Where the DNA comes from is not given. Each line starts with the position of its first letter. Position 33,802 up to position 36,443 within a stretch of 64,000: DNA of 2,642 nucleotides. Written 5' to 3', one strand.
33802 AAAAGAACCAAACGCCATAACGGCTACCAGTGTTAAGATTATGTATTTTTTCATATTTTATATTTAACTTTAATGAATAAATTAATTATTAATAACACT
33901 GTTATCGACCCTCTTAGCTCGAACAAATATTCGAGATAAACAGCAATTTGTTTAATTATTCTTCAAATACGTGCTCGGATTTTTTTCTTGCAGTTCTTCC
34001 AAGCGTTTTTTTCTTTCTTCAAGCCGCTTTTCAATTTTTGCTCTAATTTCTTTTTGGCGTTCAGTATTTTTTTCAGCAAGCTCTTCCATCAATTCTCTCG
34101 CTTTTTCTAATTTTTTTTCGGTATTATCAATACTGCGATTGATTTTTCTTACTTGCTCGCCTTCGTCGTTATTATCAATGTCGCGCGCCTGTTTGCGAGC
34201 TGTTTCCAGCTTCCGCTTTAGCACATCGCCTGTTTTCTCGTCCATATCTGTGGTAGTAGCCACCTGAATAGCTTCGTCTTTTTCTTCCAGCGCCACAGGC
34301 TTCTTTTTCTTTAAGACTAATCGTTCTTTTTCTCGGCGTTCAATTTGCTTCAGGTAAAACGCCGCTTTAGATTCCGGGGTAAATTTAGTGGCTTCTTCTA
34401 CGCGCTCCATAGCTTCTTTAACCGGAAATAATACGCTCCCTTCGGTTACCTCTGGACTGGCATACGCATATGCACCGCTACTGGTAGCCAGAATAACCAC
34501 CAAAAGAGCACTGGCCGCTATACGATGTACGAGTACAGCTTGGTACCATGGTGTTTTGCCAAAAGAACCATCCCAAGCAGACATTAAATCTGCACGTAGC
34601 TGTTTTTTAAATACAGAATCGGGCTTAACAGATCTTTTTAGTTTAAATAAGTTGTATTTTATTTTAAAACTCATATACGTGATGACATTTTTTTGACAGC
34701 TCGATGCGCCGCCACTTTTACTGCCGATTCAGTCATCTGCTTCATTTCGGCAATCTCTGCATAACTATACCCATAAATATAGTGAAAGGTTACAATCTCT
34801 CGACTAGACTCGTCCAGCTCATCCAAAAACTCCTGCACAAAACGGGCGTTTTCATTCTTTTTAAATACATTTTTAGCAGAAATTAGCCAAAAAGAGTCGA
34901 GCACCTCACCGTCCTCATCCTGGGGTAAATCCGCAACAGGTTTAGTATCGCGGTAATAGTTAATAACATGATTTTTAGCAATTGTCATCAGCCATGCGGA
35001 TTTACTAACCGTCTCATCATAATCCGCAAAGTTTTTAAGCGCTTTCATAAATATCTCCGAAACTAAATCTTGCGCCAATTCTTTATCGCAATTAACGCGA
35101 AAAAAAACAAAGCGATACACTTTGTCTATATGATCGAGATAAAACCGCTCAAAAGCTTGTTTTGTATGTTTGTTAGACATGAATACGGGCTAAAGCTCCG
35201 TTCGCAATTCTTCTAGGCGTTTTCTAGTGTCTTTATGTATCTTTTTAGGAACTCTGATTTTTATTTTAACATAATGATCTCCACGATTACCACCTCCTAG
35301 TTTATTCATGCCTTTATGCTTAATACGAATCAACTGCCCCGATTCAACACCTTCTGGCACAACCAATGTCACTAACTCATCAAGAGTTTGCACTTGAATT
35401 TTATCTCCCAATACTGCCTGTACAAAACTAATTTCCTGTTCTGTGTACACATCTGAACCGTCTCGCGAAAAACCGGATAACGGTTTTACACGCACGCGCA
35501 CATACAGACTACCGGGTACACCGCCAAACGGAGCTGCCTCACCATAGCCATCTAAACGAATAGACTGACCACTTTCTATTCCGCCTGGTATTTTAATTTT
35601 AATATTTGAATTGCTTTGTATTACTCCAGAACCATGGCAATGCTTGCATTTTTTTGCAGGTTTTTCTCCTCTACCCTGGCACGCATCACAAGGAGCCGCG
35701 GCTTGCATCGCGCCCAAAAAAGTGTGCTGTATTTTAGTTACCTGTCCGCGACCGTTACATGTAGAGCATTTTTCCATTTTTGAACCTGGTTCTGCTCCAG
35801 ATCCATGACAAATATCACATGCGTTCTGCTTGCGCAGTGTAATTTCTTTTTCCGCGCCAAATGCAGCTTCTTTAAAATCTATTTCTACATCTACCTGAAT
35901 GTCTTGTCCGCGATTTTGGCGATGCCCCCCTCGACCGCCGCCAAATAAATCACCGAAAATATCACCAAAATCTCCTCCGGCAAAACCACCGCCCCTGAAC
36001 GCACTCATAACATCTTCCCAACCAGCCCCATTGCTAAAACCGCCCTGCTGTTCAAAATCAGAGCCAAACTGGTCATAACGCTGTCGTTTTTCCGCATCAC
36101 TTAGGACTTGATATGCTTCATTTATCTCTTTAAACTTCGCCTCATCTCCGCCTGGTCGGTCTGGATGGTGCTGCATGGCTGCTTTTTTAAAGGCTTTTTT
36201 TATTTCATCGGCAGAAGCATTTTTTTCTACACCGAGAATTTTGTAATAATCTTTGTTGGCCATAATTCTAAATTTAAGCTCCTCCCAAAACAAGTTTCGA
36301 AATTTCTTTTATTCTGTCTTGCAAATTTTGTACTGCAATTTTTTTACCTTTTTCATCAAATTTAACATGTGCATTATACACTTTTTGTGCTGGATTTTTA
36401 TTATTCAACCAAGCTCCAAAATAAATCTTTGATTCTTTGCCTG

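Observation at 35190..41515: Heat-shock operon interrupted by three unannotatable genes: hrcA-grpE-X(335 aa)-dnaK-Y(147 aa)-Z(156 aa)-dnaJ under a variant CIRCE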

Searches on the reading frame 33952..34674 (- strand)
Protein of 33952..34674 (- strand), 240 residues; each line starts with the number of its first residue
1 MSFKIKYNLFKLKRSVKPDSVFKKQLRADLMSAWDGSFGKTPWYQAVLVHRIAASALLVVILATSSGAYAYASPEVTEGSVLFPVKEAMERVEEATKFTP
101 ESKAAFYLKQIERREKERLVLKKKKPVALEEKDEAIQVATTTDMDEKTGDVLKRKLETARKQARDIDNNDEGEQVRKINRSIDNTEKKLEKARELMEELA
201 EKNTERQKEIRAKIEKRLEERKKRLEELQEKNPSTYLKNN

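Call 88: search_protein_families(library=pfam, proteins=[window:33952-34674:-], max_evalue=0.001)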
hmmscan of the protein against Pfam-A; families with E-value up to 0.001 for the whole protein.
window:33952-34674:- (240 aa): 1 family
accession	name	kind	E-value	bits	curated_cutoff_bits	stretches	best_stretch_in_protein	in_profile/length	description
PF18915.5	DUF5667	-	0.00012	22.8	27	1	76-159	2-81/99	Domain of unknown function (DUF5667)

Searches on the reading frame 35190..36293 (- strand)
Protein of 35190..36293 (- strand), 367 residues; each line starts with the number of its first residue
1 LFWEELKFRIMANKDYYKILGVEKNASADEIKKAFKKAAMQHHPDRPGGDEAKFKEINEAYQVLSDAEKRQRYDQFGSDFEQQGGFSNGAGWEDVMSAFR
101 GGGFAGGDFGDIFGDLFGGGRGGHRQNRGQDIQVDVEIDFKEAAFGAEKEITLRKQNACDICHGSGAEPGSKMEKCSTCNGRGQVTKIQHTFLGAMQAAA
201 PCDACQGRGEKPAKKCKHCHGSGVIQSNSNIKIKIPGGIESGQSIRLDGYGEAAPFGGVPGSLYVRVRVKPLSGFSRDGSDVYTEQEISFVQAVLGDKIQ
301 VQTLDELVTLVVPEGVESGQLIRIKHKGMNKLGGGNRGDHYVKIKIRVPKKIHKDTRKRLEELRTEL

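Call 3: search_protein_families(library=pfam, proteins=[window:35190-36293:-], max_evalue=1)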
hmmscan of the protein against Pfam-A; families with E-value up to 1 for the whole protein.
window:35190-36293:- (367 aa): 7 families
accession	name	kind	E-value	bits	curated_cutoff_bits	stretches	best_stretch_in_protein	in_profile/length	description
PF01556.23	DnaJ_C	-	6.5e-45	153.3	26.6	1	132-349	1-152/152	DnaJ C terminal domain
PF00226.36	DnaJ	-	6.3e-25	87.5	27.8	1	15-74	1-63/63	DnaJ domain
PF00684.25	DnaJ_CXXCXGXG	-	2e-16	60.5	32.7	1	159-223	1-65/65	DnaJ central domain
PF17302.8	DUF5351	-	0.0026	18.4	27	0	215-223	19-27/29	Family of unknown function (DUF5351)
PF15777.11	Anti-TRAP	-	0.011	16.2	32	1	201-227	12-44/59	Tryptophan RNA-binding attenuator protein inhibitory protein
PF20833.2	RNase_E_G_Thio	-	0.052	14.1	26.8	1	215-235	1-21/86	RNase E/G, Thioredoxin-like domain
PF13442.11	Cytochrome_CBB3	-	0.52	11.1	27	0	213-226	11-24/68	Cytochrome C oxidase, cbb3-type, subunit III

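Call 4: search_protein_families(library=ncbifam, proteins=[window:35190-36293:-], max_evalue=1)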
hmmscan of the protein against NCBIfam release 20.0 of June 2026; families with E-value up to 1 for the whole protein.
window:35190-36293:- (367 aa): 19 families
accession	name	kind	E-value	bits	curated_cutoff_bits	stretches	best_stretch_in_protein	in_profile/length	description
TIGR02349.1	DnaJ_bact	equivalog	1.5e-122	409.5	377.2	1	15-365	1-352/354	molecular chaperone DnaJ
NF008035.0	PRK10767.1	subfamily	2.4e-112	375.6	338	1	11-365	1-346/374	molecular chaperone DnaJ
NF010894.0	PRK14301.1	equivalog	9.4e-103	344.1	548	1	11-363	1-347/373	chaperone protein DnaJ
NF010871.0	PRK14278.1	equivalog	2.7e-88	296.4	502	1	14-365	3-349/378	molecular chaperone DnaJ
NF010874.0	PRK14281.1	equivalog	1.5e-86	291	619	1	13-365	2-371/397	chaperone protein DnaJ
NF010872.0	PRK14279.1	equivalog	1.2e-85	288.1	556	1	12-362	7-374/394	molecular chaperone DnaJ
NF010885.0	PRK14292.1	equivalog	2.3e-83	280.2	585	1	14-362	2-344/371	chaperone protein DnaJ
NF010892.0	PRK14299.1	equivalog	6.9e-55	186.3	392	2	11-157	1-157/291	chaperone protein DnaJ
NF007618.0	PRK10266.1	equivalog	5.3e-44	150.9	403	2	229-362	158-289/306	curved DNA-binding protein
NF037946.1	terminal_TopJ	equivalog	6e-43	147.4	300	2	13-112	4-103/810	terminal organelle assembly protein TopJ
TIGR03835.1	termin_org_DnaJ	equivalog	4.9e-24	84.8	512.25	2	14-79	2-69/871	terminal organelle assembly protein TopJ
NF050028.1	CldAdptActJ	equivalog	2.9e-09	37.3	150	1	15-73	3-69/93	cold adaptation protein ActJcold adaptation protein ActJ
NF058604.1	RtpA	equivalog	7e-07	29.3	65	2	201-226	11-36/50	anti-TRAP protein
NF006948.0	PRK09430.1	equivalog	2.8e-06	27.1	162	1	14-46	200-232/267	co-chaperone DjlA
TIGR02642.1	phage_xxxx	hypoth_equivalog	0.0015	18.3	101.4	2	154-196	179-220/267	TIGR02642 family protein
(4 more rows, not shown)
